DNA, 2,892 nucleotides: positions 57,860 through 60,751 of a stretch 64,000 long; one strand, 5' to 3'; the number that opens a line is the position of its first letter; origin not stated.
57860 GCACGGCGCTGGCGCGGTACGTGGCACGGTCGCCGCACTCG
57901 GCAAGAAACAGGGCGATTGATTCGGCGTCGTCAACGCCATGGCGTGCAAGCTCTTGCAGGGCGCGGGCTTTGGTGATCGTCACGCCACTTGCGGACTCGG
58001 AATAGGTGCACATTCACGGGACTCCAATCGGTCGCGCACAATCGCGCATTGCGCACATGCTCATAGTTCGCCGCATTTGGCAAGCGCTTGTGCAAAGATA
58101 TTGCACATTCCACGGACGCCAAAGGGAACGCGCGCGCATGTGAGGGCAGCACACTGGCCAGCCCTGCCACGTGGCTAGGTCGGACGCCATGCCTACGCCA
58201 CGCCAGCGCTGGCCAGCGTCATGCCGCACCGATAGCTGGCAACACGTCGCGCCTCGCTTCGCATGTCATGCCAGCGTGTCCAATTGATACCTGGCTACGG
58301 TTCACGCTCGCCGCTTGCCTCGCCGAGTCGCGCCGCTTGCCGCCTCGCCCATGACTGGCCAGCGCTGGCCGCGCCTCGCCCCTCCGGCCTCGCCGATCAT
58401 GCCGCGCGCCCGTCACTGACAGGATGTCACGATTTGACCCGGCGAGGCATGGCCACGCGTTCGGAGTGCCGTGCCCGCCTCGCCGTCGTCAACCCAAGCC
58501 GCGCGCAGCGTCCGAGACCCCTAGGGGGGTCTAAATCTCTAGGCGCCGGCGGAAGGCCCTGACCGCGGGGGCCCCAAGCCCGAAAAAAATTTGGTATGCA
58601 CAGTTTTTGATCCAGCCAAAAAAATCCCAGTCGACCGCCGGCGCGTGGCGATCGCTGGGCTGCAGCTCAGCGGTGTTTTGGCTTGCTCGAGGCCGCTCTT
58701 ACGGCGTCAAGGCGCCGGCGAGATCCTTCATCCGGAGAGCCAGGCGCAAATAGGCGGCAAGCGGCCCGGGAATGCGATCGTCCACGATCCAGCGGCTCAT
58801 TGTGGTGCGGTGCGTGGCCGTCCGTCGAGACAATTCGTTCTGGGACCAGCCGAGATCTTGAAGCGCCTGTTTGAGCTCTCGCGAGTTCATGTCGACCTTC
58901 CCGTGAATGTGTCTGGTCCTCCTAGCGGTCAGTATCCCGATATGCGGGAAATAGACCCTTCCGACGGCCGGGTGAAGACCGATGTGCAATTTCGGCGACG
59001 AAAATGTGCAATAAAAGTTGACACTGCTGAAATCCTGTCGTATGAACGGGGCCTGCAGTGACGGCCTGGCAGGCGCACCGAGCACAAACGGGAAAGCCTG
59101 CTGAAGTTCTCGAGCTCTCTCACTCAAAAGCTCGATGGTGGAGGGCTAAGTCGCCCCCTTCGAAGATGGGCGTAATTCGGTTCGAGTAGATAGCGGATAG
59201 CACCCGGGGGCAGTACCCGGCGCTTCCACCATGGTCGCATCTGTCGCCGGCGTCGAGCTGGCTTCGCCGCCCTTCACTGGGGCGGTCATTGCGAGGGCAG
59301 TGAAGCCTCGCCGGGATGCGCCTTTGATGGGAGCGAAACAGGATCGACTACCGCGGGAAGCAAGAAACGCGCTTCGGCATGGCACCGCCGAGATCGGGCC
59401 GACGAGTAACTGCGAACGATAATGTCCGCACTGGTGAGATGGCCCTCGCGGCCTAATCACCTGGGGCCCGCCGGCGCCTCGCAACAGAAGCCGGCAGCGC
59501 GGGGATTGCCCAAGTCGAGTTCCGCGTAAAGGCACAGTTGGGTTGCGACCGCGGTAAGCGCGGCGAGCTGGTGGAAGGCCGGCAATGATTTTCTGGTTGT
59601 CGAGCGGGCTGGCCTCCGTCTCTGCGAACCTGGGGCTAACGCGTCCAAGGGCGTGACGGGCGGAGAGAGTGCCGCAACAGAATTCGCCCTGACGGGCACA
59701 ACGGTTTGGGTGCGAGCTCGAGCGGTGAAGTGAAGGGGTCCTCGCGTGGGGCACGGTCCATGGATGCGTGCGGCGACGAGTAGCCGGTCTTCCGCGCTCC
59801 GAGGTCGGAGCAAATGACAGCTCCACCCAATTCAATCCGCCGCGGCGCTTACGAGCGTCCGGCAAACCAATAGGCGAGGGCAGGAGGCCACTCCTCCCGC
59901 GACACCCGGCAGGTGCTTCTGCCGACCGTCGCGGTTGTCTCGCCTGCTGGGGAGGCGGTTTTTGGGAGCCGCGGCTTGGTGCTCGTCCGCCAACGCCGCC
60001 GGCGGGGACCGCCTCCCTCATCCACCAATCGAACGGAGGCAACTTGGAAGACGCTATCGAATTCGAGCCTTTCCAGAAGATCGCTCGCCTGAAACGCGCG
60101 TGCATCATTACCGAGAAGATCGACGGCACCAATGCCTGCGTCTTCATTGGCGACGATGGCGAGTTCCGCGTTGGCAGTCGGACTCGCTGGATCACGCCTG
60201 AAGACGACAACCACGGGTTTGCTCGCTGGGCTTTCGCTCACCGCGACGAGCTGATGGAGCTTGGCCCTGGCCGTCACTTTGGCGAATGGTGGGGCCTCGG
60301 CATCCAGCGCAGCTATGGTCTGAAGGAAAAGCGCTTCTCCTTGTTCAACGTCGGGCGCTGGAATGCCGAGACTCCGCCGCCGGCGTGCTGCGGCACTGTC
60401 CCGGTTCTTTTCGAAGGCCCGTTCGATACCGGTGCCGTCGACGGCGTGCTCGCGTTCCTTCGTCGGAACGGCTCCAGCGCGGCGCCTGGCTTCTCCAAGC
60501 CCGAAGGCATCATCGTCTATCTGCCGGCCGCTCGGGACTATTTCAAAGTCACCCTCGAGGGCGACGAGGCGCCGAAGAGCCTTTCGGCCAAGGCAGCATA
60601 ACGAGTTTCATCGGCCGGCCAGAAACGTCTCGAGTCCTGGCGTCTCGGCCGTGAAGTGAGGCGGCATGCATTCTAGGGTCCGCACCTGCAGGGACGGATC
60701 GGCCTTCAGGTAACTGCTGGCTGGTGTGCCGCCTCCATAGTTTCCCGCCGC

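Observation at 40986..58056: Conserved hairpin + GGAGUCCC translation-initiation leader in front of about 19 cistrons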

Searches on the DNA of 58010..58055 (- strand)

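Call 67: build_rna_model(alignment_id=A3, structure=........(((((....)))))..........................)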
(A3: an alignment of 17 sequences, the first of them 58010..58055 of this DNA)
Model R1 built from alignment A3 (17 sequences, 48 columns); structure: as given.
model positions 42; base pairs 5; branch points 0; effective number of sequences 17; information 1.002 bits per position. Calibrated on 0.2 Mb of random sequence (short: E-values are rough).
structure used (alignment columns):
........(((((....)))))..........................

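Call 68: search_with_rna_model(model_id=R1, sources=[window, L095, L098, L130, L131, L132, L133, L134, L135, L136, L137, L138, L139, L140, L141, L143, L145, L149, L151, L153, L154, L155, L156], max_evalue=1)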
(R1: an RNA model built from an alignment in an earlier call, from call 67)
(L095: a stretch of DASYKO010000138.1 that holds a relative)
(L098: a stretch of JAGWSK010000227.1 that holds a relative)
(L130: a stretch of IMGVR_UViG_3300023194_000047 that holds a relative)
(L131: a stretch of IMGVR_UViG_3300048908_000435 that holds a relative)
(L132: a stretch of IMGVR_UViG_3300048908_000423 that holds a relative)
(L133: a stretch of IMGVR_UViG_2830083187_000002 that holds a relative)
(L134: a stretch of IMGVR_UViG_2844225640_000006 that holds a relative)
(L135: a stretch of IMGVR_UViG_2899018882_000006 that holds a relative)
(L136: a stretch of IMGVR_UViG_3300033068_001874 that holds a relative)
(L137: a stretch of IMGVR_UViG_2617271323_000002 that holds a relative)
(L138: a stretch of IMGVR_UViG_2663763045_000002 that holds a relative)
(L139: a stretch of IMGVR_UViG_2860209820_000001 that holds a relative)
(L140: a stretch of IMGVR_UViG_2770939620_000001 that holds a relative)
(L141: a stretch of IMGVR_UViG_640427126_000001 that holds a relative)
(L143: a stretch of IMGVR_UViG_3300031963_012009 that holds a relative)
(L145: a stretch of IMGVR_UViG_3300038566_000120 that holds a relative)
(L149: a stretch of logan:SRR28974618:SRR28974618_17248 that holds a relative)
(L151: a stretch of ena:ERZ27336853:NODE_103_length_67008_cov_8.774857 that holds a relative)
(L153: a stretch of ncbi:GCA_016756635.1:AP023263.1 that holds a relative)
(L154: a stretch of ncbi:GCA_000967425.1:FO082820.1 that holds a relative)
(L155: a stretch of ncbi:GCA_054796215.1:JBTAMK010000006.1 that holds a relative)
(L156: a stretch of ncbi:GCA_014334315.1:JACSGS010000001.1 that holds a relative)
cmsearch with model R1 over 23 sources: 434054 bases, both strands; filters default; matches with E-value up to 1: 48.
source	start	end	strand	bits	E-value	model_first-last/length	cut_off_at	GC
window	47642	47682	-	50.6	3e-16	1-42/42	no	0.54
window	51318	51359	-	49.1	1.1e-15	1-42/42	no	0.62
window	57570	57609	-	49.1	1.1e-15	1-42/42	no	0.57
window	51912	51954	-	47.8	3.5e-15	1-42/42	no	0.58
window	48873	48913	-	47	7.1e-15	1-42/42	no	0.63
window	43276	43316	-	45.7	2.4e-14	1-42/42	no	0.59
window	51686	51725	-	44.6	6e-14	1-42/42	no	0.52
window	50481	50523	-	44.6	6.4e-14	1-42/42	no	0.63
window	44373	44412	-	43.6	1.5e-13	1-42/42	no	0.57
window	47866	47909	-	42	6.2e-13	1-42/42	no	0.5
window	42059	42100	-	40.4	2.7e-12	1-42/42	no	0.57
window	53300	53340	-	40.2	3.3e-12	1-42/42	no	0.61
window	58011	58055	-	39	9.3e-12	1-42/42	no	0.6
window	56826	56870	-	38.7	1.2e-11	1-42/42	no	0.6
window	40983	41023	-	38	2.3e-11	1-42/42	no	0.61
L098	1535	1576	-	26.7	5.9e-07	1-42/42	no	0.5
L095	11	53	-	25.8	1.3e-06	1-42/42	no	0.72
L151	9959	10003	+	25.5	1.6e-06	1-42/42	no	0.58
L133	9960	10003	+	20.4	0.00016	1-42/42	no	0.57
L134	9960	10003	+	20.4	0.00016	1-42/42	no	0.57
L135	9960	10003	+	20.4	0.00016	1-42/42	no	0.57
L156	8178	8216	+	20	0.00022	1-42/42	no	0.59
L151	14755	14798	+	19.1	0.0005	1-42/42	no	0.48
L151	1789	1813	-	18.6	0.00078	9-32/42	no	0.68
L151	16944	16987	+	17.2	0.0029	1-42/42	no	0.66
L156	6627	6672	+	16.1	0.0073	1-42/42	no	0.61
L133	3664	3703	+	15.2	0.017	1-42/42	no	0.52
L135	2785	2824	+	15.2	0.017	1-42/42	no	0.52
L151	10952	10995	+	15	0.02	1-42/42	no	0.55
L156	20429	20475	+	14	0.049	1-42/42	no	0.62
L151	18897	18938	+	13.9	0.056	1-42/42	no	0.6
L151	13931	13962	+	13.2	0.098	1-42/42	no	0.47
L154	9964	10003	+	13.2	0.098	1-42/42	no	0.57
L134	8873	8909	+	13.2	0.1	1-42/42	no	0.46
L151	19814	19854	+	12.9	0.13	1-42/42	no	0.39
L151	13597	13619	+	12.8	0.15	9-30/42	no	0.61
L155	11178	11204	-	11.3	0.57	1-42/42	no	0.74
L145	7926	7959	+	11.2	0.6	1-42/42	no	0.56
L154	18770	18803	+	11.2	0.62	1-42/42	no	0.62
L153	19071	19108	+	11.1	0.68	1-42/42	no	0.71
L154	7522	7562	+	10.9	0.82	1-42/42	no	0.63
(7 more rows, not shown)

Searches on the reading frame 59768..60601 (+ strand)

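Call 35: search_protein_families(library=phrogs, proteins=[window:59768-60601:+], max_evalue=0.001)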
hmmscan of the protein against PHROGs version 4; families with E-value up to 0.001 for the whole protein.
window:59768-60601:+ (277 aa): 1 family
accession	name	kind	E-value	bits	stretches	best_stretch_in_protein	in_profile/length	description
phrog_548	-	DNA, RNA and nucleotide metabolism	2.9e-27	96.7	1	107-203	28-138/341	RNA ligase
